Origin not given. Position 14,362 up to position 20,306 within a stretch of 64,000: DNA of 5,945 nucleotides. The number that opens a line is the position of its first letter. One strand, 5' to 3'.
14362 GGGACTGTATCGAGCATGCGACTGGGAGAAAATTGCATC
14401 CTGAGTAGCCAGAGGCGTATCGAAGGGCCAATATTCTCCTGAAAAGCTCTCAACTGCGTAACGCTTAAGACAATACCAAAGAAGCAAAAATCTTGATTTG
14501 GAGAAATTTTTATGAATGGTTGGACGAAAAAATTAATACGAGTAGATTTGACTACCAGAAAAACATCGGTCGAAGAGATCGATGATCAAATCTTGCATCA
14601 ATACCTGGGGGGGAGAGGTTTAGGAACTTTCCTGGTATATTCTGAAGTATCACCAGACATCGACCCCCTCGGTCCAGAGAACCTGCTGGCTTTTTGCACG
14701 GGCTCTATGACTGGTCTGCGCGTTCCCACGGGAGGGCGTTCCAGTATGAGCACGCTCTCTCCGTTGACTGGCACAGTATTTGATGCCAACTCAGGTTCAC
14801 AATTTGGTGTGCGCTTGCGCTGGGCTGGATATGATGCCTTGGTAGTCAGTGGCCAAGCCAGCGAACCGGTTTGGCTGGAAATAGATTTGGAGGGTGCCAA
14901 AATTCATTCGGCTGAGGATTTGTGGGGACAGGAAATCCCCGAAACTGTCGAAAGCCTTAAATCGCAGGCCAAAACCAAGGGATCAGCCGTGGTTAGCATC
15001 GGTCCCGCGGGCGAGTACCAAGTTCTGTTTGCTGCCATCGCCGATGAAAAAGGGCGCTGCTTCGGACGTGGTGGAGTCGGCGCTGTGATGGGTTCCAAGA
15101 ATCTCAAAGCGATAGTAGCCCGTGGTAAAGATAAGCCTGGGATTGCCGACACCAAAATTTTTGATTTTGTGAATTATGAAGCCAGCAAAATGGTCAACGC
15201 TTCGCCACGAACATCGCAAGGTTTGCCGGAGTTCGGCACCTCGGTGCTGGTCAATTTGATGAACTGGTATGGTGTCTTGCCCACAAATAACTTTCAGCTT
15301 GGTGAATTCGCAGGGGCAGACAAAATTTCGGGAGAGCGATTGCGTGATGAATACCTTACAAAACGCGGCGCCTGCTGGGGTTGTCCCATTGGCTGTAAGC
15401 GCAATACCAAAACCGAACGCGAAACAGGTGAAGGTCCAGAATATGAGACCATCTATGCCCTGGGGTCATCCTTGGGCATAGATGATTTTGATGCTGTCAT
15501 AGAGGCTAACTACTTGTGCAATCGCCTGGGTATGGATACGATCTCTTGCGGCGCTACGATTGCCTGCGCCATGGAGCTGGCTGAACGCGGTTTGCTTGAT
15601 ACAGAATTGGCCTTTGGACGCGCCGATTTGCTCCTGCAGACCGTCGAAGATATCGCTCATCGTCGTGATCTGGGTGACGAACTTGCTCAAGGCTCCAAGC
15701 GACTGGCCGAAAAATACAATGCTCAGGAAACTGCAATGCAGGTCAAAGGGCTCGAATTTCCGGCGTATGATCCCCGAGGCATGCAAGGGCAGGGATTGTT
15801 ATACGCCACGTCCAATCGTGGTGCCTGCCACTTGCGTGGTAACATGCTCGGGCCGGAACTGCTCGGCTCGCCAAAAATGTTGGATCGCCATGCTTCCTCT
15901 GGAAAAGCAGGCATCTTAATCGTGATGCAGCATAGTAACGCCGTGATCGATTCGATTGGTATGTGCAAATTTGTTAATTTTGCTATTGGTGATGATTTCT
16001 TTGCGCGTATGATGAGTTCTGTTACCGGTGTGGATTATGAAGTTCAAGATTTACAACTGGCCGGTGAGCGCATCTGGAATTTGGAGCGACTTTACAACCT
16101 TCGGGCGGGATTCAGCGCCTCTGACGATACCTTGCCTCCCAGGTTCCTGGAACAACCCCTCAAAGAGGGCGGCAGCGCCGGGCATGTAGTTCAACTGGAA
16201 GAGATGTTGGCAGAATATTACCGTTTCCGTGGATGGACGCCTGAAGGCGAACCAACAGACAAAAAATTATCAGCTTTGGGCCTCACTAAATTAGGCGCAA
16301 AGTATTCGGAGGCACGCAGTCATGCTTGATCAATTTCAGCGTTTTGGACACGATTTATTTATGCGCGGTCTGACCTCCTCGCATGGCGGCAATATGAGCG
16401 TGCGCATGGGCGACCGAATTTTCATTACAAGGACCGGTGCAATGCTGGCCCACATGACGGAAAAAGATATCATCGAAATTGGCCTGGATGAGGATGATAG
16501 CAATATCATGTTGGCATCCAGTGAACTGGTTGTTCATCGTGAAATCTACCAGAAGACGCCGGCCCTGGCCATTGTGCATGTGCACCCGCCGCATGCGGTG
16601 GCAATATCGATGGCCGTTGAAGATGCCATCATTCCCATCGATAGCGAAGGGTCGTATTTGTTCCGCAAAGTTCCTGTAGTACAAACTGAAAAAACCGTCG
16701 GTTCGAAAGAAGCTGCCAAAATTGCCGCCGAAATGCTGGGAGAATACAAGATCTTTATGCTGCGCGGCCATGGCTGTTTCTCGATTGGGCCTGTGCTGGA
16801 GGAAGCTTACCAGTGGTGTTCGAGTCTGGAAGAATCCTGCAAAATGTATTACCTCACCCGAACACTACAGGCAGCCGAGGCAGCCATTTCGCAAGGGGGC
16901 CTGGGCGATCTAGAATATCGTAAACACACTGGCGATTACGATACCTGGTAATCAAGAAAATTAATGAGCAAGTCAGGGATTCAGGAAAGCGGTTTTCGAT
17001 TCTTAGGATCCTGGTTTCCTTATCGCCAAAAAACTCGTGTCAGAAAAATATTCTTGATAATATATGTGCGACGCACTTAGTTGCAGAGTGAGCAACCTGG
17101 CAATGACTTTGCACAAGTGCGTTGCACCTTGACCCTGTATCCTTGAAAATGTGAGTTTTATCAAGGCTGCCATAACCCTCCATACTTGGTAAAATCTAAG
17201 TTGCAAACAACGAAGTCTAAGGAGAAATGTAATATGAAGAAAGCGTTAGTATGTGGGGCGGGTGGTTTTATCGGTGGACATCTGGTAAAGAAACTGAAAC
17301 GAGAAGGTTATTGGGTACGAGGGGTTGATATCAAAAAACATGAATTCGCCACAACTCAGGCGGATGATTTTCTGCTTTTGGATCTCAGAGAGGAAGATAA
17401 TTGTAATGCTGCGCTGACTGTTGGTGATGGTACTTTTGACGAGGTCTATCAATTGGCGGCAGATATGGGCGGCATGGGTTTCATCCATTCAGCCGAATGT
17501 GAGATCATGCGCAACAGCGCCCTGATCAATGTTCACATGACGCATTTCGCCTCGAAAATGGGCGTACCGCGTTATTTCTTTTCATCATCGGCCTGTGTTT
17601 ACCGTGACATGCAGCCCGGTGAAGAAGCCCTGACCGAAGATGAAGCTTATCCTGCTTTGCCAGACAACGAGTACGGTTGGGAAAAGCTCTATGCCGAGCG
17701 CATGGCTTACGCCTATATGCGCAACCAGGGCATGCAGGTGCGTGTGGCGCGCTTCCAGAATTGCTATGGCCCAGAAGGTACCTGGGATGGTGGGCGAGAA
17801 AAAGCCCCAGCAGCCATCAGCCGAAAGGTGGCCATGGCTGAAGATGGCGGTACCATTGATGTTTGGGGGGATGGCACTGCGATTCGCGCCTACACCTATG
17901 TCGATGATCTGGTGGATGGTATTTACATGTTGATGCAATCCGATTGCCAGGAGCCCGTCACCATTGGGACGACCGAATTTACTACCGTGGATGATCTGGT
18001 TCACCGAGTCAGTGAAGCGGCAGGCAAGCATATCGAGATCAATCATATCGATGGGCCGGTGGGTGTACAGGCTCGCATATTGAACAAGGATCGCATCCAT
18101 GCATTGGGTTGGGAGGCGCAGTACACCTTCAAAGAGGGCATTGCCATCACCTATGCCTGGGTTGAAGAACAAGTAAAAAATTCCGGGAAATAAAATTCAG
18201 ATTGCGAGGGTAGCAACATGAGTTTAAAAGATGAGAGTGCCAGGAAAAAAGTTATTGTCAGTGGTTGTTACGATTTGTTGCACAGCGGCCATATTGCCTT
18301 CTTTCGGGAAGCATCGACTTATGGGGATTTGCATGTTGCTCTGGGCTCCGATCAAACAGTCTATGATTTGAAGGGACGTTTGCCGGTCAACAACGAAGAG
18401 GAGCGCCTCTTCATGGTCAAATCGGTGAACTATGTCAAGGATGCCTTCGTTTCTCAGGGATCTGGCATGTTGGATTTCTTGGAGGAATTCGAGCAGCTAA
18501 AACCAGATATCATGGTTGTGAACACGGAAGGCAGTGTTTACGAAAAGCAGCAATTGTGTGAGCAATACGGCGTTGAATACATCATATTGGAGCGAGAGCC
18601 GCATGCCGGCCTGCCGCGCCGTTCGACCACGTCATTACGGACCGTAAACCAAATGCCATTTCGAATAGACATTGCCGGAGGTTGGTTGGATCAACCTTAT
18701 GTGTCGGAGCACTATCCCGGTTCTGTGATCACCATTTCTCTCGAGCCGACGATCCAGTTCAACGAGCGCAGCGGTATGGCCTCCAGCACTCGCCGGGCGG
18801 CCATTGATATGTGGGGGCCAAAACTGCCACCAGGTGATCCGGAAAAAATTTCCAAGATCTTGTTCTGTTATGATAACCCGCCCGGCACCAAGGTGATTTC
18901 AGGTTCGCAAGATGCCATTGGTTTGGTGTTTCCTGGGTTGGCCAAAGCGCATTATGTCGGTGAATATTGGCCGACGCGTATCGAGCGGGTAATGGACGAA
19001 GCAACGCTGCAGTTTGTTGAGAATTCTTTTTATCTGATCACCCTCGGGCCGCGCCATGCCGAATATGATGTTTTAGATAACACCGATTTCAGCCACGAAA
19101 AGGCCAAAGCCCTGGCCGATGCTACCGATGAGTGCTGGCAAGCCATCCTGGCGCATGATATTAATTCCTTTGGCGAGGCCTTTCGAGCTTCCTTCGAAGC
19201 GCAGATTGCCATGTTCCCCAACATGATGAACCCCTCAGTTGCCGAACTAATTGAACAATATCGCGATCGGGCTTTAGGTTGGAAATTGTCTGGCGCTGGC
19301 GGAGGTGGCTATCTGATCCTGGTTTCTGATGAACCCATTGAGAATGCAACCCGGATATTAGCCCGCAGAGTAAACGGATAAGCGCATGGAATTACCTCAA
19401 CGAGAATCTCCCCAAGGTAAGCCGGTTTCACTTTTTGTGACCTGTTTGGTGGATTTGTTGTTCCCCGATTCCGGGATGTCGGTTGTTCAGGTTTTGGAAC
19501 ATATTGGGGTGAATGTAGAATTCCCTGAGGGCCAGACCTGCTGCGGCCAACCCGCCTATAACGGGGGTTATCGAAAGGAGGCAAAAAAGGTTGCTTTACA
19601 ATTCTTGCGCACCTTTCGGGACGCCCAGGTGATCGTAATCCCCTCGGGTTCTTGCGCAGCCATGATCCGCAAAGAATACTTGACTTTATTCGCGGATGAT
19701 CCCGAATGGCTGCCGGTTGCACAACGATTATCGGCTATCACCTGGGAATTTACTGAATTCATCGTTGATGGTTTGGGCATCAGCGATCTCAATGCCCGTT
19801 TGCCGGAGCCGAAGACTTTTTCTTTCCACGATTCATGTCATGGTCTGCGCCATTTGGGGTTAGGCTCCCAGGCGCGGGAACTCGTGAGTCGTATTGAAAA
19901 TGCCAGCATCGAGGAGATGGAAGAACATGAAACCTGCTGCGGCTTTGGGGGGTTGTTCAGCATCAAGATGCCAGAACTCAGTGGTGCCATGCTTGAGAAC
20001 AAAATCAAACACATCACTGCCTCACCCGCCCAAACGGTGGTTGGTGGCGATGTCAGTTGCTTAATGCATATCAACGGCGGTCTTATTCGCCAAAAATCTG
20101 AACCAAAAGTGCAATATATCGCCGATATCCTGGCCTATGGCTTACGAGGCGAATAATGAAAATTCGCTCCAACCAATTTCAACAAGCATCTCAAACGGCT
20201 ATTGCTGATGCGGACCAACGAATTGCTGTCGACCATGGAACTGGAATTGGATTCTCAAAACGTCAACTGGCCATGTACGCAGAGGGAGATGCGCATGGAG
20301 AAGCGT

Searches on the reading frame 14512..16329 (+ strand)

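Call 9: search_protein_families(library=ncbifam, proteins=[window:14512-16329:+], max_evalue=0.00001)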
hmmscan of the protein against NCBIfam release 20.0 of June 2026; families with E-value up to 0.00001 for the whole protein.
window:14512-16329:+ (605 aa): 2 families
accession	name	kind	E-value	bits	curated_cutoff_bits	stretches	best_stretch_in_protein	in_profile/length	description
NF007354.0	PRK09849.1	equivalog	9.4e-59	199.7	868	1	1-215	5-217/703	aldehyde ferredoxin oxidoreductase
NF040818.1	GAPOR_Arch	equivalog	7.5e-10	37.7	1300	0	9-147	6-139/654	glyceraldehyde-3-phosphate:ferredoxin oxidoreductase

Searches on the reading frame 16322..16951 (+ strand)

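Call 9: search_protein_families(library=ncbifam, proteins=[window:16322-16951:+], max_evalue=0.00001)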
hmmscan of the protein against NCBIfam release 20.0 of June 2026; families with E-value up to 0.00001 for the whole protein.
window:16322-16951:+ (209 aa): 27 families (the best 25 are shown)
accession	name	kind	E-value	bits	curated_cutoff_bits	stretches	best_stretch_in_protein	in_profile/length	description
NF006413.0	PRK08660.1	equivalog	4.1e-68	228.8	203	1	1-184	2-182/184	aldolase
NF006208.0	PRK08333.1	equivalog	1.7e-33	115.9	267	1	7-181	11-185/189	aldolase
NF043034.1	OxoTetrPhDc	equivalog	2.2e-22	79.9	250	1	3-184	7-193/205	3-oxo-tetronate 4-phosphate decarboxylase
NF040649.1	FucA_Meth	equivalog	2.7e-22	79.5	250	1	4-181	5-178/179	L-fuculose phosphate aldolase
NF053831.1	RU1PAldHalo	equivalog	5.3e-22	78.3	300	1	15-182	17-185/208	ribulose-1-phosphate aldolase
NF005302.0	PRK06833.1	equivalog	6.4e-16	58.5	264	1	6-183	11-190/214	L-fuculose-phosphate aldolase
NF005984.0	PRK08087.1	subfamily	6.7e-16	58.7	264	1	15-180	20-185/215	L-fuculose-phosphate aldolase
NF004492.0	PRK05834.1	equivalog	7.5e-16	58.2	139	1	3-184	8-192/197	hypothetical protein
TIGR01086.1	fucA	equivalog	2.2e-14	53.7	400.25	1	15-179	19-182/214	L-fuculose-phosphate aldolase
NF053537.1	DhpthDcsPhtC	equivalog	1.4e-13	50.7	200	1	14-183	13-197/232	3,4-dihydroxyphthalate decarboxylase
NF006672.0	PRK09220.1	equivalog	2.2e-13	50.1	226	1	9-170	19-194/209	methylthioribulose 1-phosphate dehydratase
NF005123.0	PRK06557.1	subfamily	3.6e-13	49.7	251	1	12-186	23-202/223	L-ribulose-5-phosphate 4-epimerase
NF005186.0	PRK06661.1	equivalog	1.4e-12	47.9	339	1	25-182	30-193/235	hypothetical protein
TIGR03328.1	salvage_mtnB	equivalog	5.3e-12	45.6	137.05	1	8-163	4-175/194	methylthioribulose 1-phosphate dehydratase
NF005689.0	PRK07490.1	equivalog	5.9e-12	45.3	260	1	44-179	60-199/248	hypothetical protein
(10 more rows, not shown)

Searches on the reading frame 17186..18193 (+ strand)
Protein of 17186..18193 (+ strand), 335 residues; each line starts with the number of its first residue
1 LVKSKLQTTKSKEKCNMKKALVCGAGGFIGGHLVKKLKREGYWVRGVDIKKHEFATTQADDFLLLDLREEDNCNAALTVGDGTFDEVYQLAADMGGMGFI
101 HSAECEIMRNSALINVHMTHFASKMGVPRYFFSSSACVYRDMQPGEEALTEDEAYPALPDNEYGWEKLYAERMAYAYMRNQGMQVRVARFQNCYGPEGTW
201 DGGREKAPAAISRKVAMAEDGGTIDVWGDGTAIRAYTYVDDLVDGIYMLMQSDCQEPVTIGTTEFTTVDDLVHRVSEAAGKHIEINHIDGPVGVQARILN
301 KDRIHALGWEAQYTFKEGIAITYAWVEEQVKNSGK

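Call 9: search_protein_families(library=ncbifam, proteins=[window:17186-18193:+], max_evalue=0.00001)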
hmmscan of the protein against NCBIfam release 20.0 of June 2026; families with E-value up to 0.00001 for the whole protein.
window:17186-18193:+ (335 aa): 14 families
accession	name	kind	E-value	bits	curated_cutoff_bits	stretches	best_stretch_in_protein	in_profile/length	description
NF047922.1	GDPFucSynFcl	equivalog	1.1e-32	113.8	500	1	18-329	3-304/308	GDP-L-fucose synthase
TIGR01181.1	dTDP_gluc_dehyt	equivalog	1.2e-22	80.5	365.1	1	20-329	2-314/321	dTDP-glucose 4,6-dehydratase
TIGR01179.1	galE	equivalog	1.3e-22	80.1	262.3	1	20-330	2-329/332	UDP-glucose 4-epimerase GalE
TIGR04180.1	EDH_00030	hypoth_equivalog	1.2e-17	63.9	475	1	21-286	2-263/297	NAD-dependent 4,6-dehydratase LegB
TIGR02197.1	heptose_epim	equivalog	2.1e-16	60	274.6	1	21-295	2-276/316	ADP-glyceromanno-heptose 6-epimerase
NF007582.0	PRK10217.1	equivalog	3.8e-10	39.4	698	1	124-264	123-255/355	dTDP-glucose 4,6-dehydratase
TIGR03466.1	HpnA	hypoth_equivalog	1.8e-09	36.9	367.65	1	19-187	2-164/327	hopanoid-associated sugar epimerase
NF008360.0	PRK11150.1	equivalog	2.4e-08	33.5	452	1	21-298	3-272/310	ADP-glyceromanno-heptose 6-epimerase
TIGR01472.1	gmd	equivalog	3.8e-08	32.9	415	1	18-287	1-276/342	GDP-mannose 4,6-dehydratase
NF005998.1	PRK08125.1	equivalog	1.1e-07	30.6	777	0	4-55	302-354/649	bifunctional UDP-4-amino-4-deoxy-L-arabinose formyltransferase/UDP-glucuronic acid oxidase ArnA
NF007956.0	PRK10675.1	subfamily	8e-07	28.5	394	1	21-326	4-329/338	UDP-glucose 4-epimerase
NF007490.0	PRK10084.1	subfamily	1.3e-06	27.7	649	0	150-326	156-334/361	dTDP-glucose 4,6-dehydratase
NF008872.0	PRK11908.1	equivalog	2.4e-06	26.9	294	0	17-56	1-41/349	bifunctional UDP-4-keto-pentose/UDP-xylose synthase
NF042422.1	oxyalk_red_OleD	equivalog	4.9e-06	26.1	580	1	19-245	2-210/329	2-alkyl-3-oxoalkanoate reductase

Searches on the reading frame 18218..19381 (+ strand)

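Call 9: search_protein_families(library=ncbifam, proteins=[window:18218-19381:+], max_evalue=0.00001)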
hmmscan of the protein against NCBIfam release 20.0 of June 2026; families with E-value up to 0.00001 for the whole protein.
window:18218-19381:+ (387 aa): 5 families
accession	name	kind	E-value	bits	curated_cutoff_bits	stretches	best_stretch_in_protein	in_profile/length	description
NF009948.0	PRK13412.1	equivalog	2.9e-16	58.3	721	1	305-379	870-943/974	bifunctional fucokinase/fucose-1-phosphate guanylyltransferase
TIGR02199.1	rfaE_dom_II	equivalog_domain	2.3e-15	56.7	181.5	1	7-119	9-117/144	D-glycero-beta-D-manno-heptose 1-phosphate adenylyltransferase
TIGR00125.1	cyt_tran_rel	domain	7.8e-14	51.6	27.7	1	12-75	2-64/65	adenylyltransferase/cytidyltransferase family protein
NF008454.0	PRK11316.1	equivalog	9.5e-11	41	521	1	9-100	340-430/475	bifunctional D-glycero-beta-D-manno-heptose-7-phosphate kinase/D-glycero-beta-D-manno-heptose 1-phosphate adenylyltransferase HldE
NF001985.0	PRK00777.1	subfamily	1.1e-08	35.3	104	1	9-69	4-64/157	pantetheine-phosphate adenylyltransferase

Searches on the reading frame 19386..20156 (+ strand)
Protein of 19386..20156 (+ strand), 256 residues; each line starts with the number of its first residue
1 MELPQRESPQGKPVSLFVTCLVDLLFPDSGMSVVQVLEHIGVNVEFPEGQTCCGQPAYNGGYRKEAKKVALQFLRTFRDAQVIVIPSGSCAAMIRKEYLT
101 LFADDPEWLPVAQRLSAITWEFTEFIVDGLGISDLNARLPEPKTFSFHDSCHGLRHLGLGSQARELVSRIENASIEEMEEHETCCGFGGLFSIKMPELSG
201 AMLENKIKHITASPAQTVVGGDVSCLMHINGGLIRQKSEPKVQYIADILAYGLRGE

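Call 9: search_protein_families(library=ncbifam, proteins=[window:19386-20156:+], max_evalue=0.00001)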
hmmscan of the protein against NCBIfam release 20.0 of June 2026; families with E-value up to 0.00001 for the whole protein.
window:19386-20156:+ (256 aa): 8 families
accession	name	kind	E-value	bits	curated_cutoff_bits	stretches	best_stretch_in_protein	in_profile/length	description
NF045670.1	quin_L_LdhH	equivalog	1.9e-61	208.2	800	1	6-250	461-706/706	L-lactate dehydrogenase (quinone) large subunit LdhH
NF004898.0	PRK06259.1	equivalog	8.4e-31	107.1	385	1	10-250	260-485/488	fumarate reductase (CoM/CoB) subunit TfrB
NF008369.0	PRK11168.1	equivalog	7.2e-26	91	278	1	8-231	163-382/401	anaerobic glycerol-3-phosphate dehydrogenase subunit C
NF008434.0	PRK11274.1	equivalog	1e-23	83.9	333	1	14-232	170-391/409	glycolate oxidase subunit GlcF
TIGR03379.1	glycerol3P_GlpC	equivalog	3.3e-14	52.4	279.9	1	13-230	163-378/397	anaerobic glycerol-3-phosphate dehydrogenase subunit GlpC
NF045663.1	diclust_near_Sec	equivalog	2e-09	36.1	530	1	51-210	458-603/759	pyridine nucleotide-disulfide oxidoreductase/dicluster-binding protein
NF045711.1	sulf_resp_HmcF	equivalog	1.9e-06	27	750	1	134-225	328-421/457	sulfate respiration complex iron-sulfur protein HmcF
TIGR03288.1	CoB_CoM_SS_B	equivalog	4e-06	26.3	345.15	0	15-240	3-248/290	CoB--CoM heterodisulfide reductase subunit B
